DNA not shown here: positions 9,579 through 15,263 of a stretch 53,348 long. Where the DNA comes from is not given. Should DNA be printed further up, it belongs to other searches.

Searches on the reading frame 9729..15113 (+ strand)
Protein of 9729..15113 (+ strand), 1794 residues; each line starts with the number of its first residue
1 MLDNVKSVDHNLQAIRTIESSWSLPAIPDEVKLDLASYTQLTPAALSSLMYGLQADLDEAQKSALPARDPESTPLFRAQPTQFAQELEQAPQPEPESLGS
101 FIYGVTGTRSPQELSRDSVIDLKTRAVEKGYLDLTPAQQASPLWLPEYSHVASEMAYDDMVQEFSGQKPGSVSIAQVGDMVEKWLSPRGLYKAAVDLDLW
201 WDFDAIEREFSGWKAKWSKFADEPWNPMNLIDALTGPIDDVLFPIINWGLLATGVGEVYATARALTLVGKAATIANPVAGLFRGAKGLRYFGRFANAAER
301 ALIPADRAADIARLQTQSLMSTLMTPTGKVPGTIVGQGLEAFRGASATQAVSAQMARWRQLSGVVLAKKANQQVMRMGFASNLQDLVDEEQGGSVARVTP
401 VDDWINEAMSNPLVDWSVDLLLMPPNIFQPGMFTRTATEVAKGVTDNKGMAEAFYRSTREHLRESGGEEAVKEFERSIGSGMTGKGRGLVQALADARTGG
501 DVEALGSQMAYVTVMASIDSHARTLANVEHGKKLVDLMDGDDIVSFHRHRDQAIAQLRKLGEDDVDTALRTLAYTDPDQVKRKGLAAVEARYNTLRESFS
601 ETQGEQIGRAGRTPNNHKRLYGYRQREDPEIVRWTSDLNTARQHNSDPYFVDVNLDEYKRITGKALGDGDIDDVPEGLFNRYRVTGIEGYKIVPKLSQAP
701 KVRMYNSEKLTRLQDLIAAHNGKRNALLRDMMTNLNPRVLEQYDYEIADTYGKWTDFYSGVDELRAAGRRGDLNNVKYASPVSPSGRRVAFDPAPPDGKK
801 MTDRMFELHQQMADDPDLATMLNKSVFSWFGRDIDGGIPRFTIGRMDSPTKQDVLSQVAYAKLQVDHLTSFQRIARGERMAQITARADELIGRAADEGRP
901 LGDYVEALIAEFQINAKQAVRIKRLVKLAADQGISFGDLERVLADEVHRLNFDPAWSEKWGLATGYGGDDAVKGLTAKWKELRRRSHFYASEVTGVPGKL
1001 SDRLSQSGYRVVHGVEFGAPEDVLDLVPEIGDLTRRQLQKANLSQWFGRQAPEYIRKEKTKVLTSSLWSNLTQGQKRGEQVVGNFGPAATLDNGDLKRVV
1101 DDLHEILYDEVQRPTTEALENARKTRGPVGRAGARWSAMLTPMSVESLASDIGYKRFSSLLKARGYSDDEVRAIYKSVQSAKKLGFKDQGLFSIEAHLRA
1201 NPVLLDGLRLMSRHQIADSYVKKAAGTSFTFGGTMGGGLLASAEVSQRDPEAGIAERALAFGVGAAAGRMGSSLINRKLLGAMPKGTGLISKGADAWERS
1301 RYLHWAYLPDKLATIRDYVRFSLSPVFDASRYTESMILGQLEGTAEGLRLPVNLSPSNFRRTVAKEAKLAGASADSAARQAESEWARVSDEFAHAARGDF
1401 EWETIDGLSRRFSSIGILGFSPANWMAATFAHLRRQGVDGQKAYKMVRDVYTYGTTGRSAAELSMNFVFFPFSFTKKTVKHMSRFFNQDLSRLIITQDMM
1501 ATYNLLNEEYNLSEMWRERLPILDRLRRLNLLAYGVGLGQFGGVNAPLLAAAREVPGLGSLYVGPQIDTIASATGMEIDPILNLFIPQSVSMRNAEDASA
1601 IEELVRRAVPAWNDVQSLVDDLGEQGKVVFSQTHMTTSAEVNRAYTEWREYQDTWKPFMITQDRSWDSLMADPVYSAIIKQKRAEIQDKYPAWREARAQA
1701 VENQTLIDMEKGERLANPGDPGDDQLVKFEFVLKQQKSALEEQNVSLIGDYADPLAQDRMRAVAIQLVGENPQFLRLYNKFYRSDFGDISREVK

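Call 17: search_protein_families(library=phrogs, proteins=[window:9729-15113:+], max_evalue=0.001)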
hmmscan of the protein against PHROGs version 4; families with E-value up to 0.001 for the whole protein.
window:9729-15113:+ (1794 aa): 0 families

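Call 63: search_protein_families(library=pfam, proteins=[window:9729-15113:+], max_evalue=0.01)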
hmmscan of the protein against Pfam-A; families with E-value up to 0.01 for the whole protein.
window:9729-15113:+ (1794 aa): 0 families

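Call 64: search_solved_structures(query=window:9729-15113:+, max_evalue=1)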
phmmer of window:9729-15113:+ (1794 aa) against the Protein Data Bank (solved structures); distinct sequences matched with E-value up to 1: 0.

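Call 65: search_protein_families(library=ncbifam, proteins=[window:9729-15113:+], max_evalue=0.01)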
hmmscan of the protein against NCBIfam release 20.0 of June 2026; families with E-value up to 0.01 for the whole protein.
window:9729-15113:+ (1794 aa): 0 families
